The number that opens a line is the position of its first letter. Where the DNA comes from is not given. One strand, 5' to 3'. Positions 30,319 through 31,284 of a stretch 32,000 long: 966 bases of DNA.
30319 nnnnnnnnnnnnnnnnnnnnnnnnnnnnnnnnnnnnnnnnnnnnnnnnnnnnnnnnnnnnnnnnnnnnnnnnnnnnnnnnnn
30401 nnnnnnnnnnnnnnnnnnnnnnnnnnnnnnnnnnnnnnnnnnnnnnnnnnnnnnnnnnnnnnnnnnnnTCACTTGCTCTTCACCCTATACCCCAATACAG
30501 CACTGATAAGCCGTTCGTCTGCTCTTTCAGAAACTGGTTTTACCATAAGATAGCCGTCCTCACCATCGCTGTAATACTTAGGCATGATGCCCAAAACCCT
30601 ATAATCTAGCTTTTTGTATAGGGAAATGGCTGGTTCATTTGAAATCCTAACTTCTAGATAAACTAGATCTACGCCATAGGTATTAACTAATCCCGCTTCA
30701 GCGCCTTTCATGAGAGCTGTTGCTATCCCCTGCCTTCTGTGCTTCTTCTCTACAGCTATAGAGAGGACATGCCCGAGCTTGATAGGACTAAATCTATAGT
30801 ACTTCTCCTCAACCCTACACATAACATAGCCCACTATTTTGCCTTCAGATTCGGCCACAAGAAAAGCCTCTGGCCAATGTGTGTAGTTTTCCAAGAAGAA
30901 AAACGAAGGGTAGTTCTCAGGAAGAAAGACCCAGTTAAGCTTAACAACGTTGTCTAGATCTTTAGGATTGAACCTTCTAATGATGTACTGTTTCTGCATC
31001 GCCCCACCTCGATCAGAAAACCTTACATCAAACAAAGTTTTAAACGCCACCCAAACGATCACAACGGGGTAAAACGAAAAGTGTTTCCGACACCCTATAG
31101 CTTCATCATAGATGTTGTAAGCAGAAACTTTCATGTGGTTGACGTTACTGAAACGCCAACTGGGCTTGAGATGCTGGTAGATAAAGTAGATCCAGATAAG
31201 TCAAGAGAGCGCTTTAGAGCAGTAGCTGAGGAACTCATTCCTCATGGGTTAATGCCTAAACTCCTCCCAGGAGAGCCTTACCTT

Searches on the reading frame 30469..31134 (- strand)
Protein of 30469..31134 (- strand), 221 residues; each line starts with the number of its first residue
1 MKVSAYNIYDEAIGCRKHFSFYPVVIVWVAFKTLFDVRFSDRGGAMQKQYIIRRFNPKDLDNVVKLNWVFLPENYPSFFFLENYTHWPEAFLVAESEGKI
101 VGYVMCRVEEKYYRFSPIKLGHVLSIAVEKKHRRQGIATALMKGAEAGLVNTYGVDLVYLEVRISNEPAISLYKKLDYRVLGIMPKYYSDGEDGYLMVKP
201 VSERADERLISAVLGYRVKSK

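Call 54: search_protein_families(library=pfam, proteins=[window:30472-31134:-], max_evalue=0.001)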
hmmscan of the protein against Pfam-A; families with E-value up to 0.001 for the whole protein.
window:30472-31134:- (221 aa): 7 families
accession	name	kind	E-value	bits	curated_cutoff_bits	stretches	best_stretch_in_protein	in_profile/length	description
PF00583.31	Acetyltransf_1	-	6.1e-20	72.1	20.7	1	62-178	3-116/116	Acetyltransferase (GNAT) family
PF13508.13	Acetyltransf_7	-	1.1e-15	58.1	27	1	89-179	3-83/84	Acetyltransferase (GNAT) domain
PF13673.13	Acetyltransf_10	-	4e-10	40.2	23.6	1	91-182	33-111/128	Acetyltransferase (GNAT) domain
PF13527.13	Acetyltransf_9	-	1.3e-08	35.3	25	1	52-179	2-125/127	Acetyltransferase (GNAT) domain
PF08445.16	FR47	-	5.4e-07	30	22.1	1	121-180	22-79/86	FR47-like protein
PF13523.12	Acetyltransf_8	-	0.00014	22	27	1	92-180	47-139/145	Acetyltransferase (GNAT) domain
PF13420.13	Acetyltransf_4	-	0.00046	20.7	24.3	1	80-192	40-148/155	Acetyltransferase (GNAT) domain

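Call 59: find_encoding_contigs(protein=window:30469-31134:-, flank=10000, max_places=1)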
Protein window:30469-31134:- (221 aa): no gene with exactly this product is on record in the collection.
